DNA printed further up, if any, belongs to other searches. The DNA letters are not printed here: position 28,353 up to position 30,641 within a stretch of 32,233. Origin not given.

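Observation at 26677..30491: Wzy_C-like membrane protein divergent from a fused double alpha/beta-hydrolase whose two nucleophile elbows read GIRWG and GLCSG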

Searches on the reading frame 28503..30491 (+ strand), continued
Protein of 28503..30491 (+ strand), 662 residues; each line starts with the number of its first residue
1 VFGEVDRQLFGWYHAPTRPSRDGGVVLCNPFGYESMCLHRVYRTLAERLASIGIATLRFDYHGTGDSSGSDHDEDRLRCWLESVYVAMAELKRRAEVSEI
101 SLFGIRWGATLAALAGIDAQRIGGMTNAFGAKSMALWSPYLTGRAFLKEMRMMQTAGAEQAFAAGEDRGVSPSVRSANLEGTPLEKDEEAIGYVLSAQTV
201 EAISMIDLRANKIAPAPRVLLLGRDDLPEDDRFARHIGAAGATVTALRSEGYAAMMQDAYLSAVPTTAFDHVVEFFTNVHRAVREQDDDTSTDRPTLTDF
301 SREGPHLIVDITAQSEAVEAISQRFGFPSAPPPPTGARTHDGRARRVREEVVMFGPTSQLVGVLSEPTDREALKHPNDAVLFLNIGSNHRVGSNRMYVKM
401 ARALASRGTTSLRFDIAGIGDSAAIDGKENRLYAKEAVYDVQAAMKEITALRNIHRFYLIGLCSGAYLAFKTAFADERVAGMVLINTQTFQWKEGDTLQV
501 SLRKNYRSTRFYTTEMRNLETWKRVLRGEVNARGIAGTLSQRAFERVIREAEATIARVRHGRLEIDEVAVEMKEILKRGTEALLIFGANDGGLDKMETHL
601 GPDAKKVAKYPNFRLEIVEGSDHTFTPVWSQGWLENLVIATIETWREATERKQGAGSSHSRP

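Call 17: find_encoding_contigs(protein=P0002, flank=10000, max_places=1)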
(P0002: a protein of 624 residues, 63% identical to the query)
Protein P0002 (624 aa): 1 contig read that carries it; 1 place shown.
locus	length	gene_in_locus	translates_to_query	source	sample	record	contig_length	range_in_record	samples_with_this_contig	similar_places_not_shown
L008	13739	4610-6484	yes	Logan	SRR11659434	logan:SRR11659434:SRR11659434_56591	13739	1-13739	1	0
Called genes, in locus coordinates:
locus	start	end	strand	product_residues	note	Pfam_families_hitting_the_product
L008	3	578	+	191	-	?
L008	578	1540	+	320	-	PF08893:DUF1839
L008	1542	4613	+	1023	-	PF22666:Glyco_hydro_2_N2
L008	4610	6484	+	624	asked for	PF12146:Hydrolase_4, PF12697:Abhydrolase_6 (faint)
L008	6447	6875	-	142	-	PF06249:EutQ, PF05899:Cupin_3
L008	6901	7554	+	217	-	PF01648:ACPS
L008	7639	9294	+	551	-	PF04932:Wzy_C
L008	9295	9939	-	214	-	PF08279:HTH_11, PF19187:HTH_PafC (faint), PF13280:WYL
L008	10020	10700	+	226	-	PF00293:NUDIX, PF21906:WHD_NrtR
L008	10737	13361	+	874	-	PF08487:VIT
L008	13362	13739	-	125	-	?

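Call 18: find_encoding_contigs(protein=P0018, flank=10000, max_places=1)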
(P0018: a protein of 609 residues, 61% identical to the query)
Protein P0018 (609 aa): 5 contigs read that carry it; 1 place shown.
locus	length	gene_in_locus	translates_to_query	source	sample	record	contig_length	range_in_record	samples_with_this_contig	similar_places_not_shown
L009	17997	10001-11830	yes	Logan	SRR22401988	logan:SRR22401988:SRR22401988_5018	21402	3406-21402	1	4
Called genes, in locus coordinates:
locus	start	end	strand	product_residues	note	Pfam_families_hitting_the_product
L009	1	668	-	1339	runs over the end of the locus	-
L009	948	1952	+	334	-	PF00142:Fer4_NifH (faint), PF01656:CbiA, PF02374:ArsA_ATPase, PF10609:ParA (faint), PF13614:AAA_31 (weak)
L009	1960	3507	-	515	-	PF01943:Polysacc_synt, PF13440:Polysacc_synt_3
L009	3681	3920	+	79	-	PF00550:PP-binding (weak)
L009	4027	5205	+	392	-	PF02771:Acyl-CoA_dh_N, PF00441:Acyl-CoA_dh_1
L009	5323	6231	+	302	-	-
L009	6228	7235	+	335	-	PF08893:DUF1839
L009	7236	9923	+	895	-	PF22666:Glyco_hydro_2_N2, PF17786:Mannosidase_ig (weak), PF17753:Ig_mannosidase (weak)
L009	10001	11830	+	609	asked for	PF00561:Abhydrolase_1 (faint), PF12146:Hydrolase_4, PF12697:Abhydrolase_6 (weak)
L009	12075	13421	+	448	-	PF13385:Laminin_G_3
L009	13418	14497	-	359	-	PF14907:NTP_transf_5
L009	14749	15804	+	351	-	PF27840:ScmC (weak)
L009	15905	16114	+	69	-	PF05402:PqqD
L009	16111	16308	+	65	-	-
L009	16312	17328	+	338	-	PF04055:Radical_SAM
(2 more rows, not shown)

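Call 20: search_protein_families(library=pfam, proteins=[L006:4392-5570:+, L006:5572-6489:+, L006:6486-7463:+, L006:7464-10004:+, L006:12132-12545:+, L006:12553-13383:-, L006:14051-14875:+, L006:4062-4307:+], max_evalue=0.01)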
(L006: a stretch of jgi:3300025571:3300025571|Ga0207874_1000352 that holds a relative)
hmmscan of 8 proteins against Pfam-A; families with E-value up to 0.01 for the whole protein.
L006:4392-5570:+ (392 aa): 3 families
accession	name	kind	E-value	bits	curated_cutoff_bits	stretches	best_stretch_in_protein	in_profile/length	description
PF02771.21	Acyl-CoA_dh_N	-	3.5e-17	63.2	22.9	1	12-115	8-111/113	Acyl-CoA dehydrogenase, N-terminal domain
PF00441.29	Acyl-CoA_dh_1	-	9.5e-09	36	22.4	1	241-378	16-140/150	Acyl-CoA dehydrogenase, C-terminal domain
PF02770.24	Acyl-CoA_dh_M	-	1.9e-06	28.4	33.3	1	122-207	2-88/97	Acyl-CoA dehydrogenase, middle domain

L006:5572-6489:+ (305 aa): 1 family
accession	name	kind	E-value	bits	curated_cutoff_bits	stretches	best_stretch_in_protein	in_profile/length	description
PF00587.30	tRNA-synt_2b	-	3.2e-06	27.8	29.3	1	147-285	44-178/179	tRNA synthetase class II core domain (G, H, P, S and T)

L006:6486-7463:+ (325 aa): 1 family
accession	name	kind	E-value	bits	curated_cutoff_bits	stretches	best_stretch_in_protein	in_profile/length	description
PF08893.15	DUF1839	-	9.6e-116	386.9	22.5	1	11-320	6-312/313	Domain of unknown function (DUF1839)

L006:7464-10004:+ (846 aa): 3 families
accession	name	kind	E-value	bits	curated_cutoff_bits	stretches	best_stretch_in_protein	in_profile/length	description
PF22666.2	Glyco_hydro_2_N2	-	2.2e-14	54.3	27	1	35-190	11-167/167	Glycosyl hydrolase 2 galactose-binding domain-like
PF17753.7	Ig_mannosidase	-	8.1e-05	22.7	22.6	1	760-812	4-58/81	Ig-fold domain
PF17786.7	Mannosidase_ig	-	0.00024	22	23.4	1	660-737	3-73/91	Mannosidase Ig/CBM-like domain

L006:12132-12545:+ (137 aa): 0 families

L006:12553-13383:- (276 aa): 0 families

L006:14051-14875:+ (274 aa): 2 families
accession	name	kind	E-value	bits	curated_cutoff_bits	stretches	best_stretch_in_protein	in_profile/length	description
PF01648.25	ACPS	-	4.1e-16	59.5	25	1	125-242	1-110/111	4'-phosphopantetheinyl transferase superfamily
PF22624.1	AASDHPPT_N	-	0.00041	21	27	1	39-120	12-96/100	4'-phosphopantetheinyl transferase, N-terminal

L006:4062-4307:+ (81 aa): 1 family
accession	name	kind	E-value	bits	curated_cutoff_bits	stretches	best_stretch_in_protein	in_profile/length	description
PF00550.31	PP-binding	-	1e-06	29.3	20.8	1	15-72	11-66/67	Phosphopantetheine attachment site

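Call 22: find_encoding_contigs(protein=P0001, flank=10000, max_places=3)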
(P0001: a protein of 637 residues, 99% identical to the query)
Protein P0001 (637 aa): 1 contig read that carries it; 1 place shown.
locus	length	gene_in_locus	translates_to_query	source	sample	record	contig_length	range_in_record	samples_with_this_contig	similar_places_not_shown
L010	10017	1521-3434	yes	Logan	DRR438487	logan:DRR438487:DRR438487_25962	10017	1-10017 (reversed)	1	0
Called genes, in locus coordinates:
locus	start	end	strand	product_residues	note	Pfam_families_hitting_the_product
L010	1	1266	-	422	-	?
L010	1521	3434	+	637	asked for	PF12146:Hydrolase_4 (weak), PF12697:Abhydrolase_6 (faint), PF00561:Abhydrolase_1 (weak)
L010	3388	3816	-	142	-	PF13673:Acetyltransf_10, PF13508:Acetyltransf_7 (weak)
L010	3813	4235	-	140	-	PF06249:EutQ, PF05899:Cupin_3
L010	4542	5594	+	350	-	PF02771:Acyl-CoA_dh_N (weak), PF00441:Acyl-CoA_dh_1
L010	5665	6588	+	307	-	PF00587:tRNA-synt_2b (weak)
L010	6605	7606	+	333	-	PF08893:DUF1839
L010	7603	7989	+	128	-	PF01648:ACPS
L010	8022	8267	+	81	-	PF00550:PP-binding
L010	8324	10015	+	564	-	?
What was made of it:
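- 30445..30873 (-): GNAT acetyltransferase, convergent with the hydrolase (47-bp overlap) and overlapping the cupin gene by 4 bp. Same layout in L010 (call 22).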

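Call 23: search_protein_families(library=ncbifam, proteins=[L010:4542-5594:+, L010:5665-6588:+, L010:6605-7606:+, L010:7603-7989:+, L010:8022-8267:+, L010:8324-10015:+, L006:7464-10004:+, L002:9047-9982:+], max_evalue=0.01)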
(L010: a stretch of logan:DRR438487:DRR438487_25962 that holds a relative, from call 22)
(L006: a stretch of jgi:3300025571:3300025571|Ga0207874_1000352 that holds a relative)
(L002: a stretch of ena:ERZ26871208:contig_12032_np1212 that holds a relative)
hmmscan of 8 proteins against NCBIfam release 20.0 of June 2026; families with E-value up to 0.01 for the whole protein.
L010:4542-5594:+ (350 aa): 15 families
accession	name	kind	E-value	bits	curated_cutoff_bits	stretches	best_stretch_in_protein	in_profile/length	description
NF049984.1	Rv1679_FadE16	equivalog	1.7e-17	63.7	600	1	2-331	34-351/371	Rv1679 family acyl-CoA dehydrogenase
NF043015.1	DibenthMonoxDszC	equivalog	9.7e-13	47.7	850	1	3-247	52-308/415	dibenzothiophene monooxygenase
NF042439.1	SulpropCoADesulf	equivalog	1.7e-12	46.8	600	1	1-324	33-349/379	3-sulfinopropanoyl-CoA desulfinase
NF042972.1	AcrlCoAredClosAcrC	equivalog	3.7e-12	45.6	640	1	1-324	45-355/378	acryloyl-CoA reductase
TIGR04022.1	sulfur_SfnB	equivalog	1.4e-11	43.9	430.9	1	4-255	45-288/391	SfnB family sulfur acquisition oxidoreductase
NF008997.0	PRK12341.1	equivalog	4.7e-08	32.5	537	1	10-326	55-357/382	acyl-CoA dehydrogenase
NF043006.1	CyhCrbnylCoADH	equivalog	1.6e-07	30.7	650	1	5-325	48-355/380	cyclohexane-1-carbonyl-CoA dehydrogenase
NF045920.1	HphnlacHdxOX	equivalog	7.7e-07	28.4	650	1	2-179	34-194/384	p-hydroxyphenylacetate 3-hydroxylase oxygenase component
NF045652.1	ProlPCPDhRedW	equivalog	2e-05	23.6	650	1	6-309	45-340/376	L-prolyl-[peptidyl-carrier protein] dehydrogenase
NF045629.1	monooxsub_HsaA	equivalog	2.6e-05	23.2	450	1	3-169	34-184/383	3-hydroxy-9,10-secoandrosta-1,3,5(10)-triene-9,17-dione monooxygenase oxygenase subunit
NF045552.1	GlutCoADH_Des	equivalog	0.00015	21.1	470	1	2-326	47-360/387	glutaryl-CoA dehydrogenase Acd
NF002885.1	PRK03354.1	equivalog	0.00037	19.6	540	0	215-324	255-352/378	crotonobetainyl-CoA dehydrogenase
NF053553.1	prodigi_MBC_PigA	equivalog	0.00041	19.6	500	1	7-130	51-175/381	prodigiosin MBC biosynthesis dehydrogenase PigA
TIGR03207.1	cyc_hxne_CoA_dh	equivalog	0.00055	18.8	575.35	1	1-325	41-351/372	cyclohexanecarboxyl-CoA dehydrogenase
NF058590.1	AcCoDHFadEBacil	equivalog_domain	0.00099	17.7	600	0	279-324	346-389/586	acyl-CoA dehydrogenase FadE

L010:5665-6588:+ (307 aa): 3 families
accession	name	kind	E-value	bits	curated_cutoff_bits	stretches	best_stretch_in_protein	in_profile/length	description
NF005479.0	PRK07080.1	equivalog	7.1e-121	403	357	1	5-305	14-316/318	amino acid--[acyl-carrier-protein] ligase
NF002120.0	PRK00960.1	equivalog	1.6e-19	69.8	611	1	120-302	311-503/518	serine--tRNA ligase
TIGR00415.1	serS_MJ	equivalog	2e-15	56.3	489.55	1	39-301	222-499/518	serine--tRNA ligase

L010:6605-7606:+ (333 aa): 0 families

L010:7603-7989:+ (128 aa): 13 families
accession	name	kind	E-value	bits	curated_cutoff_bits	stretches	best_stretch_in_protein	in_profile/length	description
NF011254.0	PRK14660.1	equivalog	1e-29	103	195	1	1-124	1-122/125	holo-[acyl-carrier-protein] synthase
NF011251.0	PRK14657.1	equivalog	2e-26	92.4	165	1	1-124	1-120/123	holo-[acyl-carrier-protein] synthase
NF011250.0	PRK14656.1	equivalog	8e-25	87.4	175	1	1-124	1-122/126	holo-[acyl-carrier-protein] synthase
NF000832.0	PRK00070.3-2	equivalog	1.1e-23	83.8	107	1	3-125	3-114/116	holo-ACP synthase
TIGR00556.1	pantethn_trn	domain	2.9e-23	82.3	45.35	1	2-124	2-124/128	phosphopantetheine--protein transferase domain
NF011253.0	PRK14659.1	equivalog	1.3e-20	74.2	156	1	1-126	1-120/123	holo-[acyl-carrier-protein] synthase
NF000831.0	PRK00070.3-1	equivalog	5.4e-19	68.4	124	1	3-124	4-126/130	holo-ACP synthase AcpS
NF011257.0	PRK14663.1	equivalog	8.8e-18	64.5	186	1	3-123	1-115/123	holo-[acyl-carrier-protein] synthase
TIGR00516.1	acpS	equivalog_domain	3.9e-17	62.7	59.8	1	3-124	3-119/125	holo-ACP synthase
NF011256.0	PRK14662.1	equivalog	6.2e-16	58.9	150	1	3-124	3-116/123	4'-phosphopantetheinyl transferase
NF000835.0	PRK00070.4-1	equivalog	4.9e-08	33.2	128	1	1-125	1-111/115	holo-ACP synthase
NF011255.0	PRK14661.1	equivalog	7.8e-05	22.6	209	1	1-95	1-82/169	holo-[acyl-carrier-protein] synthase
NF011252.0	PRK14658.1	equivalog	0.0017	18.4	149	1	1-85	1-76/115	holo-ACP synthase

L010:8022-8267:+ (81 aa): 7 families
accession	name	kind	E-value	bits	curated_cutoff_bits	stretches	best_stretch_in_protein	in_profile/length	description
NF005480.0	PRK07081.1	equivalog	1.3e-31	108.3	72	1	6-80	3-77/83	acyl carrier protein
NF003464.0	PRK05087.1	equivalog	6e-06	26.2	68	1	23-80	20-78/78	D-alanine--poly(phosphoribitol) ligase subunit DltC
NF058660.1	cispen_ACP_AmcB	equivalog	0.00012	22.2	80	1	6-80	4-79/80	cispentacin biosynthesis acyl carrier protein AmcB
NF002148.0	PRK00982.1-2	subfamily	0.00037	20.3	71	1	5-62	6-62/79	acyl carrier protein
TIGR00517.1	acyl_carrier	equivalog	0.00081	19.2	70.45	1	5-60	5-59/77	acyl carrier protein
NF002151.0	PRK00982.1-5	equivalog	0.0013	18.8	92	1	1-61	1-60/78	acyl carrier protein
NF002149.0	PRK00982.1-3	equivalog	0.003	17.5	106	1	25-60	23-59/78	acyl carrier protein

L010:8324-10015:+ (564 aa): 2 families
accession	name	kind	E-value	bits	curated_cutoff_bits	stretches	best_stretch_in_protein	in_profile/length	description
NF041462.1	GalA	equivalog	0.00018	19.8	900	0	266-395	244-368/763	beta-galactosidase GalA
NF052611.1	beta_gal_Bga2A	equivalog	0.00052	18.1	999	0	201-336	200-341/1007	beta-galactosidase, LacZ type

L006:7464-10004:+ (846 aa): 3 families
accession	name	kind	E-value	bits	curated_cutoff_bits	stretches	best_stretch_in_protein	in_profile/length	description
NF041462.1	GalA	equivalog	1.1e-07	30.4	900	1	256-386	245-368/763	beta-galactosidase GalA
NF050095.1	BetGlucuronLacZ4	equivalog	3.3e-05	22.2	950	1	272-391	247-362/666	beta-glucuronidase LacZ4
NF041463.1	GalB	equivalog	3.5e-05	21.8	900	1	216-435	265-482/869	beta-galactosidase GalB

L002:9047-9982:+ (311 aa): 7 families
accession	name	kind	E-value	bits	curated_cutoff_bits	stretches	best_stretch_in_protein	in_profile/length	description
NF047920.1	lactonase_UilS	equivalog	1.1e-13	51.5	400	1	78-186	22-132/285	UilS family quorum-quenching N-acyl-homoserine lactonase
TIGR00976.1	CocE_NonD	subfamily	7e-08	31.9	66.3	1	103-190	49-137/550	CocE/NonD family hydrolase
TIGR02427.1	protocat_pcaD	equivalog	1.1e-07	31.5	255.85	1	225-291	187-250/251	3-oxoadipate enol-lactonase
NF051488.1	bifunc_PcaDC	exception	1.9e-07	30.6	390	1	80-189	12-116/375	bifunctional 3-oxoadipate enol-lactonase/4-carboxymuconolactone decarboxylase PcaDC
TIGR03100.1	hydr1_PEP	hypoth_equivalog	2.2e-06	27.2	168.45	1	96-181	46-129/274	hydrolase 1, exosortase A system-associated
NF051487.1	bifunc_PcaCD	exception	1.4e-05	24.4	430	0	80-193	172-280/413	bifunctional 4-carboxymuconolactone decarboxylase/3-oxoadipate enol-lactonase PcaCD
TIGR03695.1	menH_SHCHC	equivalog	0.0003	20.3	208.55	1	81-191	3-111/252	2-succinyl-6-hydroxy-2,4-cyclohexadiene-1-carboxylate synthase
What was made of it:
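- The ligase and ACP next to the window's own locus pass curated equivalog cut-offs: NF005479 403 bits against 357, NF005480 108 bits against 72 (call 23).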

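Call 45: find_related_loci(query=A1, collection=genome_contigs, flank=10000)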
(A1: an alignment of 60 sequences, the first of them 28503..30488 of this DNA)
Query A1 (662 aa) in genome_contigs; peptide patterns used: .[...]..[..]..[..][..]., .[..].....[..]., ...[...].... (x = any residue, [..] = any of these).
598 stretches matched a pattern (row limit reached: there are more); 550 encode a relative of the query (tblastn E <= 1e-3); the best 80 are kept; 80 distinct loci.
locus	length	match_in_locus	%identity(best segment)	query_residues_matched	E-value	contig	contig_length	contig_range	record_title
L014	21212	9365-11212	64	8-651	0e+0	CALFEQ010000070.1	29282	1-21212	MAG TPA_asm: uncultured Myxococcales bacterium isolate SRR5251193_bin.130_CONCOCT_v1.1_MAG genome assembly, contig: ERZ7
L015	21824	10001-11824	60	1-646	0e+0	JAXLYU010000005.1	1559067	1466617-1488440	MAG: Labilithrix sp. isolate STL-MYX21 C4.7.fa-5, whole genome shotgun sequence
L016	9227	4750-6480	43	1-638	8e-145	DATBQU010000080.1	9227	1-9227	MAG TPA_asm: Polyangiaceae bacterium isolate SMAG_U4111 k141_920155, whole genome shotgun sequence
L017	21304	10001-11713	41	9-642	4e-137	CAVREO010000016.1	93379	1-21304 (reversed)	MAG: uncultured delta proteobacterium isolate MFD10064.bin.2.54 genome assembly, contig: contig_23039, whole genome shot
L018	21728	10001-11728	40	2-639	4e-137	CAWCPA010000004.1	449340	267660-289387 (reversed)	MAG: uncultured delta proteobacterium isolate MFD09495.bin.1.134 genome assembly, contig: contig_16029, whole genome sho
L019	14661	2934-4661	40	2-640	2e-130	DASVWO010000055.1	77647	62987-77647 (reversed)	MAG TPA_asm: Polyangiaceae bacterium isolate SMAG_U2550 k141_154153, whole genome shotgun sequence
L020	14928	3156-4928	38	2-649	2e-130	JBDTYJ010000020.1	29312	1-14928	MAG: Pseudomonadota bacterium isolate cluster4_bin.137 NODE_2196_length_29312_cov_8.912602, whole genome shotgun sequenc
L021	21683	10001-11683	40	2-631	7e-128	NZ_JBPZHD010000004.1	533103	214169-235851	Ideonella sp. YS5 contig4, whole genome shotgun sequence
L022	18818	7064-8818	39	1-642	2e-127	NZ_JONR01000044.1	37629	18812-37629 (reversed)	Nevskia soli DSM 19509 BP26DRAFT_scaffold00041.41_C, whole genome shotgun sequence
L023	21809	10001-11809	39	1-638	8e-127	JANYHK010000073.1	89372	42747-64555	MAG: Myxococcales bacterium isolate GL140_1_metabinner_44 GL140_1_k141_1745742, whole genome shotgun sequence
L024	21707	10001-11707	37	2-643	2e-126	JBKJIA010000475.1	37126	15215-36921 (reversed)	MAG: Polyangiales bacterium isolate ant_bin.134 S1Ck117_1631040_flag_1_multi_14.0000_len_37126, whole genome shotgun seq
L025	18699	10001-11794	39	1-631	4e-126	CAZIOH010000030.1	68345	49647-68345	MAG TPA_asm: uncultured Myxococcales bacterium isolate binchicken_co54_403 genome assembly, contig: NODE_626_length_6834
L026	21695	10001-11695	39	2-631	8e-126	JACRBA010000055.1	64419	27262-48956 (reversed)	MAG: Burkholderiales bacterium isolate NC_groundwater_1608_Pr3_B-0.1um_71_17 SR-2_scaffold_141_788551, whole genome shot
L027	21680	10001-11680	39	2-631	2e-125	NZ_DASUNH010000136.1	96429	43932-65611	MAG: Ideonella sp. isolate SMAG_U1594 k141_1730119, whole genome shotgun sequence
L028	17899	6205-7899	39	2-631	4e-125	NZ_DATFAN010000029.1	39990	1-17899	MAG: Ideonella sp. isolate SMAG_U8502 k141_570682, whole genome shotgun sequence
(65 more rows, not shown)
